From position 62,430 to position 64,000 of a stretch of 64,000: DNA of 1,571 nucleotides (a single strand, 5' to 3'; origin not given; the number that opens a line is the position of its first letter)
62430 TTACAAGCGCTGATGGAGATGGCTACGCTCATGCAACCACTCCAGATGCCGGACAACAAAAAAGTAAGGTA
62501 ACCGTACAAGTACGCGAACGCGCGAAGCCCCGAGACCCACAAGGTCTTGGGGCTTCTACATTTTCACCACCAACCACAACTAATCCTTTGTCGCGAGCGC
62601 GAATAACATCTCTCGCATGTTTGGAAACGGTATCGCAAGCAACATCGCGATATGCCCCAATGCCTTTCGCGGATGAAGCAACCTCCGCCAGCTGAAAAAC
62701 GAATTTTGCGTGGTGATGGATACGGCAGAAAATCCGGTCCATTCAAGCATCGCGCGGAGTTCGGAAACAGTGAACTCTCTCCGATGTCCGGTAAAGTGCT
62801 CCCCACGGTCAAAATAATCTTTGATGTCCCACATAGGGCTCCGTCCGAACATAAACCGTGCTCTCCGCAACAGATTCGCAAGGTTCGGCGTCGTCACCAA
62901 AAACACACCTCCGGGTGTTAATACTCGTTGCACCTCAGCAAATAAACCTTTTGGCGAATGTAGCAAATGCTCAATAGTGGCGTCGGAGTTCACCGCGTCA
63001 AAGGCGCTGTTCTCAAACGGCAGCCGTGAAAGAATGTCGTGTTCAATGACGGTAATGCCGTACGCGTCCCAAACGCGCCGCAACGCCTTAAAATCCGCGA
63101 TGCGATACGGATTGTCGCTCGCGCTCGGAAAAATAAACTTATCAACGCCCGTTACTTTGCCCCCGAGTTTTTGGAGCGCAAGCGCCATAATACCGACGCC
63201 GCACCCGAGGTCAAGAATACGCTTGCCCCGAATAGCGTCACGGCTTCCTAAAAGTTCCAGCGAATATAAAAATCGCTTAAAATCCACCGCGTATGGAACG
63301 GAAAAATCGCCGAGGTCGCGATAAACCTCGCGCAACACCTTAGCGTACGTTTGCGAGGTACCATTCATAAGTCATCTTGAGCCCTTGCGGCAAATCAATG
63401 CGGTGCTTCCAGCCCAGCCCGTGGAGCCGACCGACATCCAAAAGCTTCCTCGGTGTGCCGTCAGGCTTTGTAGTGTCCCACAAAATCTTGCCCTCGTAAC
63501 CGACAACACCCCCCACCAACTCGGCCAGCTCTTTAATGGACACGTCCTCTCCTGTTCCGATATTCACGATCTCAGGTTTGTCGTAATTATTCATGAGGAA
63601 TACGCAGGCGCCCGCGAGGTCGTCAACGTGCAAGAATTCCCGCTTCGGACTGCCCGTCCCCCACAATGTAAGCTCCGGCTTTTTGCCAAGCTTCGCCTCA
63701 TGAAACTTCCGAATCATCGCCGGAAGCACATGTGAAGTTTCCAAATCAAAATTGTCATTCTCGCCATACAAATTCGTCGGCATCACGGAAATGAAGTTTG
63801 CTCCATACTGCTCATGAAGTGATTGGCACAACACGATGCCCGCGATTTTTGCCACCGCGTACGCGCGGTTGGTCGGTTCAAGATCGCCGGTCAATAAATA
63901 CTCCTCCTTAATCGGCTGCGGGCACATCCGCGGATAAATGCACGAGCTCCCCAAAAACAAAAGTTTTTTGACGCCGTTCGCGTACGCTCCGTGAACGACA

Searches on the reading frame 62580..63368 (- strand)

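Call 95: search_protein_families(library=pfam, proteins=[window:62580-63368:-], max_evalue=0.00001)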
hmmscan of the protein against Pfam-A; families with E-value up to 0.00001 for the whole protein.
window:62580-63368:- (262 aa): 5 families
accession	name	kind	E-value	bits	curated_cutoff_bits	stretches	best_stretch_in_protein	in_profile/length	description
PF08241.18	Methyltransf_11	-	7.5e-16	59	21.2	1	52-157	1-94/95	Methyltransferase domain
PF13489.12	Methyltransf_23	-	9.7e-16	58.4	27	1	45-217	20-163/164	Methyltransferase domain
PF13649.12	Methyltransf_25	-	5.2e-13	49.9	27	1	51-154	1-97/97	Methyltransferase domain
PF13847.12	Methyltransf_31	-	2.4e-12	47.2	27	1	48-167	4-119/145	Methyltransferase domain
PF08242.18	Methyltransf_12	-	1.2e-07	32.8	30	1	52-156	1-98/98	Methyltransferase domain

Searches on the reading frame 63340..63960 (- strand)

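Call 95: search_protein_families(library=pfam, proteins=[window:63340-63960:-], max_evalue=0.00001)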
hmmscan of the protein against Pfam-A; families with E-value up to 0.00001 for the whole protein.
window:63340-63960:- (206 aa): 2 families
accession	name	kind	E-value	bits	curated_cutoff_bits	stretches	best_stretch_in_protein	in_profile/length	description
PF01370.27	Epimerase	-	1.3e-38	133.2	20.9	1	2-135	112-240/240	NAD dependent epimerase/dehydratase family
PF16363.11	GDP_Man_Dehyd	-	2.7e-14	53.8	27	1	5-156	129-269/332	GDP-mannose 4,6 dehydratase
